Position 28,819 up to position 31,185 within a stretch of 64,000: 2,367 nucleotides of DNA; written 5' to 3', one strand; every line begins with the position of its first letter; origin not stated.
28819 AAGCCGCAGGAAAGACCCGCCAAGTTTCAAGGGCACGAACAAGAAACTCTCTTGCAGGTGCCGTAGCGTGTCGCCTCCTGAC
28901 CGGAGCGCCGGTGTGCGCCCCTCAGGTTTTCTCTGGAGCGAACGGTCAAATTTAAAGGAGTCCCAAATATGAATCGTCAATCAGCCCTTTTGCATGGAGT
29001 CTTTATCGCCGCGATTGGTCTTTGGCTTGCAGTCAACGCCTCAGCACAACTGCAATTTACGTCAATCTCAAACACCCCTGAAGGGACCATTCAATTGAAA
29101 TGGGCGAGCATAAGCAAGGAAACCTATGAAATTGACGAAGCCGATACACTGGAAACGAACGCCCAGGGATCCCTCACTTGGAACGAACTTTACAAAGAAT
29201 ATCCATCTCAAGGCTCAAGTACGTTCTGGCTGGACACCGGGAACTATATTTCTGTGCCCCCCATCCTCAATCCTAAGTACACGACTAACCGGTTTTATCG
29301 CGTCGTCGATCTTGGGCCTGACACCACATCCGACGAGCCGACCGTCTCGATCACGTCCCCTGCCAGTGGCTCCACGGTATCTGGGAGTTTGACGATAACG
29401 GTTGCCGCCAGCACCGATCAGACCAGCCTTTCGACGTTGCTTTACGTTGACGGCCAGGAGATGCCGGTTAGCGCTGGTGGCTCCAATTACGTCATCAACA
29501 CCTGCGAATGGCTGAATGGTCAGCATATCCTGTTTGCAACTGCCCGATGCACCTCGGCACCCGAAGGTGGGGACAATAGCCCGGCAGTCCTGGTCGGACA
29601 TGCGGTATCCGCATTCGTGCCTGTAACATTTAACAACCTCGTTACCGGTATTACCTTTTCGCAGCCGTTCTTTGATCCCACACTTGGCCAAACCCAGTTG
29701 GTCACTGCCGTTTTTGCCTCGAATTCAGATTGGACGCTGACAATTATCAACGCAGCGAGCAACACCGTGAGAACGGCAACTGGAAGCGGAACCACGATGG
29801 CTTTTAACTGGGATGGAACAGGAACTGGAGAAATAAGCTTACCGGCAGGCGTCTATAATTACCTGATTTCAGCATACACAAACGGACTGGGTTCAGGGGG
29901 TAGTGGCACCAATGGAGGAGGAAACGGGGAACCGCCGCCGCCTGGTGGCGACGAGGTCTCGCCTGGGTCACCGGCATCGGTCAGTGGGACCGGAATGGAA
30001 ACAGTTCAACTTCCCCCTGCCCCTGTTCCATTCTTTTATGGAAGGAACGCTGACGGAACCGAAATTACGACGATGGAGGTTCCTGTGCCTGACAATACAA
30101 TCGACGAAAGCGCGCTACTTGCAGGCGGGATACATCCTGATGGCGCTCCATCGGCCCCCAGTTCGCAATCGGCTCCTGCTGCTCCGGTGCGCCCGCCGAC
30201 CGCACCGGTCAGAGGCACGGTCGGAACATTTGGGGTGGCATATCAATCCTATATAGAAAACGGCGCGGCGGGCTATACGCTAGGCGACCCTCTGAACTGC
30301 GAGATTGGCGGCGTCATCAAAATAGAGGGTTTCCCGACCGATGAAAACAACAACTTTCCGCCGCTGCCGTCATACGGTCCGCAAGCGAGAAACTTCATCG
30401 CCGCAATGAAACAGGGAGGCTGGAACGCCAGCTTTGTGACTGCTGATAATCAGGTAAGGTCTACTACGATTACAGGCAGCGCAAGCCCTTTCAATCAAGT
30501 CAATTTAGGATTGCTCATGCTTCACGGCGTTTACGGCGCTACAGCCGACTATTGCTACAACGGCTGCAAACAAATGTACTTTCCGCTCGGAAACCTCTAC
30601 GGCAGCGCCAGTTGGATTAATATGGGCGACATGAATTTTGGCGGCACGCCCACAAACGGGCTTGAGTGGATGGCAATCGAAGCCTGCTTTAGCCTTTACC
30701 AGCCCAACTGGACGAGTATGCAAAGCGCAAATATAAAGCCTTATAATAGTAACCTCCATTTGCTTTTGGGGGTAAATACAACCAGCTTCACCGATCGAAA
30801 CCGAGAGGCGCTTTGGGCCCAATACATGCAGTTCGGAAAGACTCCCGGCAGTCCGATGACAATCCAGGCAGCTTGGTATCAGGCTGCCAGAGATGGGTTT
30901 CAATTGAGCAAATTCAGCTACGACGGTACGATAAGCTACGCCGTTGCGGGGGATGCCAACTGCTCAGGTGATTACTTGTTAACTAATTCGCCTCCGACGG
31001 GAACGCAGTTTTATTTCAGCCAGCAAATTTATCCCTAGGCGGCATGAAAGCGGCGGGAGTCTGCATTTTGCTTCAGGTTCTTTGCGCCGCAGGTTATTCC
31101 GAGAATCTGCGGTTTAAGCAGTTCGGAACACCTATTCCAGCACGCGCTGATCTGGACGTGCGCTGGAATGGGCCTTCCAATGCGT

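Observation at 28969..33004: Mobile-element cargo: a three-gene operon of uncharacterised secreted proteins, one with a clan-CD-like peptidase signature and two paralogous partners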

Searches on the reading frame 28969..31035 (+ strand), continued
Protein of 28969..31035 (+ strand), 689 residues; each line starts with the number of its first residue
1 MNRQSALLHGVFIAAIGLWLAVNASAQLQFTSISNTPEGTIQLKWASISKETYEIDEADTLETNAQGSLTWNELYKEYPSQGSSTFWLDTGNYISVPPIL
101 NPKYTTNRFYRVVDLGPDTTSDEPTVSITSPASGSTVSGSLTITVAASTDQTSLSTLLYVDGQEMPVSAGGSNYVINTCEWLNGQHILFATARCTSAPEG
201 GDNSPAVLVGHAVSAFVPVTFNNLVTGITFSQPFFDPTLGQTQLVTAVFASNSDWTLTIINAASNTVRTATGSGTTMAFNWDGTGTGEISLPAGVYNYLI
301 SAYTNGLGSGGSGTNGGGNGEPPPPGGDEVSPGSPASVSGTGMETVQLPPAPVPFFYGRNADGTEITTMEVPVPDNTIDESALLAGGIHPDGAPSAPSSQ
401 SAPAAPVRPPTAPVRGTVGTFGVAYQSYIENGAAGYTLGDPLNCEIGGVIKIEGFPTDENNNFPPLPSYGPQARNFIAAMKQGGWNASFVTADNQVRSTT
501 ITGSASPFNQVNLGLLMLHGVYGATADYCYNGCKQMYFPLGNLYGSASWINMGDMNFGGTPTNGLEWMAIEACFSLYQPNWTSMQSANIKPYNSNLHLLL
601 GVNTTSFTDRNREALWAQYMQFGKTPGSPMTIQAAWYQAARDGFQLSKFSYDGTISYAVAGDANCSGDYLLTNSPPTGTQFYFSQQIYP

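Call 29: predict_structure(alignment_id=A1)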
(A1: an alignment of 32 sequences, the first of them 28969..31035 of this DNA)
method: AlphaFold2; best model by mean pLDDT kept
length: 689 residues; sequences in the alignment: 32
mean_pLDDT: 75.6   pTM: 0.74
mean pLDDT of the five models: 75.6, 74.2, 72.5, 70.6, 69.8
residues with pLDDT >= 90: 132; 70-90: 381; 50-70: 76; < 50: 100
segments of 3 or more residues with pLDDT < 50: 1-10, 17-26, 63-67, 308-355, 370-394
pLDDT, mean of each block of 10 residues (from residue 1): 43 49 54 81 85 85 55 84 85 72 80 86 90 92 90 86 77 83 91 82 71 93 86 70 84 89 83 89 73 84 69 27 26 25 43 50 57 31 26 57 77 71 88 77 81 74 82 85 83 86 88 92 85 87 72 85 81 88 85 90 83 90 82 94 79 87 90 83 90
secondary structure, 60 per line:
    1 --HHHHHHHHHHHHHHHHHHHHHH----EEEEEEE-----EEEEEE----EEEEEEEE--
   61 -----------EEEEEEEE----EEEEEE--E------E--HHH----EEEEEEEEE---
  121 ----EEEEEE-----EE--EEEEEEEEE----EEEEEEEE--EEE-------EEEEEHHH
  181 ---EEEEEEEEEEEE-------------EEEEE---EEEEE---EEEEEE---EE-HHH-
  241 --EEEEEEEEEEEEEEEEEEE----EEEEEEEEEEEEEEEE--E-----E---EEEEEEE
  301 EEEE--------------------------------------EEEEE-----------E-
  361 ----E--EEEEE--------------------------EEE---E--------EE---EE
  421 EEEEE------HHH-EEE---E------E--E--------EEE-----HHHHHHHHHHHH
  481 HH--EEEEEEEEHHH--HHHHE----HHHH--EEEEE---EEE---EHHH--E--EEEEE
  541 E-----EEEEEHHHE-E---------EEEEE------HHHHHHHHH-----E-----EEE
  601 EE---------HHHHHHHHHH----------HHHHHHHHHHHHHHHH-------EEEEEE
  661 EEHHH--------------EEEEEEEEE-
elements in order (helices of 4 or more, strands of 3 or more residues): H3-24 E29-35 E41-46 E51-58 E72-79 E84-89 E109-117 E125-130 E140-148 E153-160 E163-165 E173-177 E184-195 E209-213 E217-221 E225-230 E243-261 E266-281 E294-304 E343-347 E368-372 E399-401 E419-425 E436-438 E461-463 H469-482 E485-492 H498-501 H507-510 E513-517 E521-523 E536-541 E547-551 E567-571 H578-586 E598-602 H612-621 H632-647 E655-662 E680-688

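Call 31: fold_search(model_id=the predicted structure, library=pdb)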
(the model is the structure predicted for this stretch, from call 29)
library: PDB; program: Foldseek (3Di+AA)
matches with E <= 10: 1599; with E <= 0.001: 49
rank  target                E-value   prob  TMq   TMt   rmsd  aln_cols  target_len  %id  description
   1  6za2_A                3.0e-06  1.00  0.15  0.10  19.4       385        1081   14  Crystal structure of dimeric latent PorU from Porphyromonas gingivalis (released 2021-09-29)
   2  3prx_A                6.6e-06  1.00  0.14  0.07  20.8       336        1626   11  Structure of Complement C5 in Complex with CVF and SSL7 (released 2011-01-19)
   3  6za2_B                8.2e-06  1.00  0.14  0.10  19.1       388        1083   13  Crystal structure of dimeric latent PorU from Porphyromonas gingivalis (released 2021-09-29)
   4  9mfg_B                2.1e-05  0.99  0.10  0.20  21.4       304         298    9  Complex of IL23 receptor and VHH (released 2025-05-21)
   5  7ptp_A                2.6e-05  0.96  0.10  0.10  26.6       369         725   11  In-situ structure of pentameric S-layer protein (released 2021-12-15)
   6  3pdd                  4.7e-05  1.00  0.12  0.39  14.3       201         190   13  Structures of Clostridium thermocellum CbhA fibronectin(III)-like modules (released 2011-11-23)
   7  8jmw_A                7.1e-05  1.00  0.10  0.13  15.5       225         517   16  Fibril form of serine peptidase Vpr (released 2023-12-06)
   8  6rqj_B                7.1e-05  0.93  0.11  0.12  16.7       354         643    9  Structure of human complement C5 complexed with tick inhibitors OmCI, RaCI1 and CirpT1 (released 2020-01-08)
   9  3pvm_A                7.9e-05  0.99  0.13  0.07  21.1       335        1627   10  Structure of Complement C5 in Complex with CVF (released 2011-01-19)
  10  5i5k_B                1.0e-04  0.98  0.13  0.06  21.2       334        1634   11  Structure of complement C5 in complex with eculizumab (released 2016-03-16)
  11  5i5k_A                1.2e-04  0.97  0.13  0.07  20.9       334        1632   11  Structure of complement C5 in complex with eculizumab (released 2016-03-16)
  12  7biz_B                1.3e-04  0.96  0.13  0.18  21.2       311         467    8  Structure of a B12 binding lipoprotein from Bacteroides thetaiotaomicron (released 2022-03-02)
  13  2wng                  1.3e-04  0.85  0.09  0.18  26.9       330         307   12  complete extracellular structure of human signal regulatory protein (SIRP) alpha (released 2009-07-21)
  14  3se3_A                1.4e-04  0.84  0.12  0.21  20.8       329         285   11  human IFNa2-IFNAR ternary complex (released 2011-08-31)
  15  4u48                  1.6e-04  0.96  0.13  0.07  21.3       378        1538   12  Crystal structure of Salmonella alpha-2-macroglobulin (released 2014-09-17)
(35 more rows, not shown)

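Call 53: search_protein_families(library=phrogs, proteins=[window:28969-31035:+], max_evalue=0.01)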
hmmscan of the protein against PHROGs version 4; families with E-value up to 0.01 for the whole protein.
window:28969-31035:+ (689 aa): 0 families

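Call 79: fold_search(model_id=the predicted structure, library=viral)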
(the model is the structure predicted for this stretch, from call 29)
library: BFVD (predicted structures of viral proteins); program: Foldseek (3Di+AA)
matches with E <= 10: 513; with E <= 0.001: 48
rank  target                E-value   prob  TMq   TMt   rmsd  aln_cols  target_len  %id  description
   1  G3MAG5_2              2.9e-07  1.00  0.11  0.10  28.5       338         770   13  Gp424 [Bacillus phage G]
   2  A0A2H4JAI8            1.4e-06  1.00  0.13  0.14  28.0       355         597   10  Putative structural protein [uncultured Caudovirales phage]
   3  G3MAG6                1.5e-06  0.99  0.09  0.06  28.6       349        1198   13  Gp425 [Bacillus phage G]
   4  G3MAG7                2.2e-06  0.99  0.10  0.07  27.8       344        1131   16  Gp426 [Bacillus phage G]
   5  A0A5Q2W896            2.8e-06  1.00  0.13  0.12  27.0       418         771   13  (no name in the UniProt tables at hand)
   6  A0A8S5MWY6            4.7e-06  1.00  0.11  0.07  25.6       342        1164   12  Uncharacterized protein [Siphoviridae sp. cth2082]
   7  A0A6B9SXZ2            5.5e-06  1.00  0.12  0.08  30.4       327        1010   11  Highly immunogenic outer capsid protein [Acinetobacter phage vB_AbaM_PhT2]
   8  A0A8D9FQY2            1.5e-05  0.99  0.10  0.16  25.8       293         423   13  Protease 1 [uncultured marine phage]
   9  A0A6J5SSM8            1.7e-05  1.00  0.12  0.16  26.7       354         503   12  Uncharacterized protein [uncultured Caudovirales phage]
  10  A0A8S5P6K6            1.7e-05  0.97  0.10  0.13  30.0       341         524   14  Baseplate wedge protein [Myoviridae sp. ctzzS20]
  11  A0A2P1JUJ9            2.0e-05  0.99  0.10  0.08  22.9       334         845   12  Fibronectin type-III domain-containing protein [Bacillus phage Anath]
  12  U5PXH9                2.1e-05  1.00  0.13  0.09  17.9       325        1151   13  Tail fiber protein [Clavibacter phage CN1A]
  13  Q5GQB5                3.1e-05  0.97  0.10  0.12  28.1       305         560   15  Virion structural protein [Synechococcus phage S-PM2]
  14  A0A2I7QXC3            3.3e-05  0.94  0.10  0.14  30.0       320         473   12  (no name in the UniProt tables at hand)
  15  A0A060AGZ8            4.8e-05  1.00  0.12  0.28  19.4       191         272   17  (no name in the UniProt tables at hand)
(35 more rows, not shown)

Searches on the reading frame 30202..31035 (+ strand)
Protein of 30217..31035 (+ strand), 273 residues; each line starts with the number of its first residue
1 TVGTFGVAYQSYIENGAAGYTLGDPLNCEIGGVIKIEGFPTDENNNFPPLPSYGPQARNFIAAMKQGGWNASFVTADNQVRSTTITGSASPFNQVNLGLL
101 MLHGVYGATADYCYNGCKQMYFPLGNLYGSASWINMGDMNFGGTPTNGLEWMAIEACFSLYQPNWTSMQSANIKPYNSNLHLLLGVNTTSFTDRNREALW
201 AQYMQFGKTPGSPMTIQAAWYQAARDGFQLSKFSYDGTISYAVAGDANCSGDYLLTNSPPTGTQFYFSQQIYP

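Call 10: search_solved_structures(query=window:30217-31035:+, max_evalue=10)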
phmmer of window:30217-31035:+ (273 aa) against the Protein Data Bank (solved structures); distinct sequences matched with E-value up to 10: 0.

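Call 34: search_solved_structures(query=A3, max_evalue=10, show_alignments=3)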
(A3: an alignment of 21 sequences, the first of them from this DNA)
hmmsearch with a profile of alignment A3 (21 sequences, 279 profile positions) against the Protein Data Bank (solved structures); distinct sequences matched with E-value up to 10: 0.

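Call 35: search_protein_families(library=pfam, alignment_id=A3, max_evalue=10)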
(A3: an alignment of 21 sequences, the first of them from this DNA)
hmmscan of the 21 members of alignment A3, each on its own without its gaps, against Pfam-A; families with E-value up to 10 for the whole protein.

A. member 1, seq(278 aa): 1 family
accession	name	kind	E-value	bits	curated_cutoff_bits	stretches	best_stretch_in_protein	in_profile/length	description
PF19872.4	DUF6345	-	3.3e-10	40.2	26.9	1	59-231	18-172/221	Family of unknown function (DUF6345)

B. families by the number of members that match (of 21 scanned): 6 families
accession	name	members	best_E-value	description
PF19872.4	DUF6345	20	1.3e-13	Family of unknown function (DUF6345)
PF23006.1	Tor_FN3_1st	1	0.076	Tyrosine-protein kinase receptor torso, first FN3 domain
PF13599.13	Pentapeptide_4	1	0.089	Pentapeptide repeat region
PF25156.2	PNGase_A_C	1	0.14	PNGase_A C-terminal domain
PF03102.20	NeuB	1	0.19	NeuB family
PF02022.25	Integrase_Zn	1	0.3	Integrase Zinc binding domain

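Call 45: search_protein_representatives(alignment_id=A3)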
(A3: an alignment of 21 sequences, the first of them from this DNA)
Query: 21 sequences, 279 profile positions. Proteins with E-value up to 0.001 (for the whole library): 307; up to 1e-10: 224; up to 1e-30: 117. The best 150 are listed.
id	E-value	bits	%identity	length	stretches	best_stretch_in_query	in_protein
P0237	2.2e-117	408.0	-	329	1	1-279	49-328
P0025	5.1e-110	383.8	-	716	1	1-279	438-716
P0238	8.8e-108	376.5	-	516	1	2-279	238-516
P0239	1.1e-107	376.2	-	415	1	1-279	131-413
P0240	3.0e-107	374.7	-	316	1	5-279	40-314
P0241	4.2e-107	374.3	-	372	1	1-279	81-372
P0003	7.6e-107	373.4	-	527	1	1-279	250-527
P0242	3.1e-106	371.4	-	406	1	2-278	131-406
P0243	9.7e-106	369.8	-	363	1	1-279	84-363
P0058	2.3e-104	365.3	-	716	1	2-279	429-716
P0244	4.2e-104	364.4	-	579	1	5-279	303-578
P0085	6.6e-104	363.8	-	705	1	1-279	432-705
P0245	3.5e-103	361.4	-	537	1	2-279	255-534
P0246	1.5e-102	359.3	-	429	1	1-279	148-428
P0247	1.8e-101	355.7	-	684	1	1-279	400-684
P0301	1.6e-44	169.0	-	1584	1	3-279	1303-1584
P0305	6.8e-44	166.9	-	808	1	6-270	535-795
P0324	7.4e-40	153.7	-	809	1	3-279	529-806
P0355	1.9e-29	119.5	-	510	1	8-279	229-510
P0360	1.2e-27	113.5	-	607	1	2-278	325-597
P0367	9.2e-26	107.4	-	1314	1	2-273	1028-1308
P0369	5.2e-25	105.0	-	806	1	48-248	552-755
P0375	2.6e-23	99.4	-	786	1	49-233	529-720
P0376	4.1e-23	98.7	-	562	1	44-254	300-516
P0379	1.1e-22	97.3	-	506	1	63-263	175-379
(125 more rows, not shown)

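Call 46: search_protein_families(library=pfam, proteins=[P0301, P0367, P0305, P0324, P0369, P0375, P0376, P0379, P0360, P0355], max_evalue=0.01)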
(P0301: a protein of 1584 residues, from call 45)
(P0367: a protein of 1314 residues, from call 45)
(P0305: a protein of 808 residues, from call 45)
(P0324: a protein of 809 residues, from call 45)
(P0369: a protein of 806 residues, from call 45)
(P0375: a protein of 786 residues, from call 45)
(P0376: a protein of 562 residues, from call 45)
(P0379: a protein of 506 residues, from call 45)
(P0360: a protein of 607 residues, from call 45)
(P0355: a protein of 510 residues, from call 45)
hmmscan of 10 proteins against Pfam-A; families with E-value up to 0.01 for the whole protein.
P0301 (1584 aa): 3 families
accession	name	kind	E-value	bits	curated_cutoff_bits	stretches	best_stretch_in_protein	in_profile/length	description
PF17957.7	Big_7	-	9.6e-08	33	24.1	1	1102-1167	1-68/70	Bacterial Ig domain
PF13860.13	FlgD_ig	-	6.1e-05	23.4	27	1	1232-1282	23-76/79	FlgD Ig-like domain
PF13927.12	Ig_3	-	6.4e-05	23.8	30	0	187-240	7-64/78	Immunoglobulin domain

P0367 (1314 aa): 2 families
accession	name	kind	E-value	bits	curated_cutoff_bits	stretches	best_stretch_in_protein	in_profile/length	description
PF13860.13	FlgD_ig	-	2e-05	24.9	27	1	958-1009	23-77/79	FlgD Ig-like domain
PF17957.7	Big_7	-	0.0054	17.8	24.1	1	828-891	1-66/70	Bacterial Ig domain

P0305 (808 aa): 3 families
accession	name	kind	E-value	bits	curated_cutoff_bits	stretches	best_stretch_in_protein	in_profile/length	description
PF17957.7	Big_7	-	1.3e-10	42.1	24.1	1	338-403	1-68/70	Bacterial Ig domain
PF19872.4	DUF6345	-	5e-09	36.4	26.9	1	578-764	13-177/221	Family of unknown function (DUF6345)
PF13860.13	FlgD_ig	-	2.3e-07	31.1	27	1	469-516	24-74/79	FlgD Ig-like domain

P0324 (809 aa): 3 families
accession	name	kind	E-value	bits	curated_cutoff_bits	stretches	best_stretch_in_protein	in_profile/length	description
PF19872.4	DUF6345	-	2.2e-14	53.9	26.9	1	576-759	16-174/221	Family of unknown function (DUF6345)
PF17957.7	Big_7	-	2.8e-12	47.5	24.1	1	324-389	1-68/70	Bacterial Ig domain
PF13860.13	FlgD_ig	-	4.3e-06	27.1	27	1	454-504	23-76/79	FlgD Ig-like domain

P0369 (806 aa): 1 family
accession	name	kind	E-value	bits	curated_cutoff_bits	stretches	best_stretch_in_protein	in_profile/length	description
PF17957.7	Big_7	-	4.2e-05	24.5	24.1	1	145-208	8-70/70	Bacterial Ig domain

P0375 (786 aa): 2 families
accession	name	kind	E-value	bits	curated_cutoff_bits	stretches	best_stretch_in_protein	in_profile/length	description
PF19872.4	DUF6345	-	2.8e-07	30.6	26.9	1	536-767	14-203/221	Family of unknown function (DUF6345)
PF17957.7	Big_7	-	4.2e-05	24.6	24.1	1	126-195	1-70/70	Bacterial Ig domain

P0376 (562 aa): 2 families
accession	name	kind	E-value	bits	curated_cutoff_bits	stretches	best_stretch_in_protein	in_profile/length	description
PF19872.4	DUF6345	-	2.7e-12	47.1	26.9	1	312-504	14-177/221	Family of unknown function (DUF6345)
PF13860.13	FlgD_ig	-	0.0055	17.1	27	0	77-123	26-75/79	FlgD Ig-like domain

P0379 (506 aa): 1 family
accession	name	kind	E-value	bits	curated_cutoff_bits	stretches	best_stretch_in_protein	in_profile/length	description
PF19872.4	DUF6345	-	7.3e-12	45.7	26.9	1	175-354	21-180/221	Family of unknown function (DUF6345)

P0360 (607 aa): 3 families
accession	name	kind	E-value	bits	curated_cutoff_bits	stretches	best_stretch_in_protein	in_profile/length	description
PF17957.7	Big_7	-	1.6e-12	48.3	24.1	1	113-180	1-70/70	Bacterial Ig domain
PF19872.4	DUF6345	-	1.1e-05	25.5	26.9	1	422-556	63-174/221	Family of unknown function (DUF6345)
PF13860.13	FlgD_ig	-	0.0042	17.5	27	1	242-293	20-75/79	FlgD Ig-like domain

P0355 (510 aa): 1 family
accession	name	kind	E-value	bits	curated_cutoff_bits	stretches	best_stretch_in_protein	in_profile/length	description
PF19872.4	DUF6345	-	2.3e-17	63.6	26.9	1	286-463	17-174/221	Family of unknown function (DUF6345)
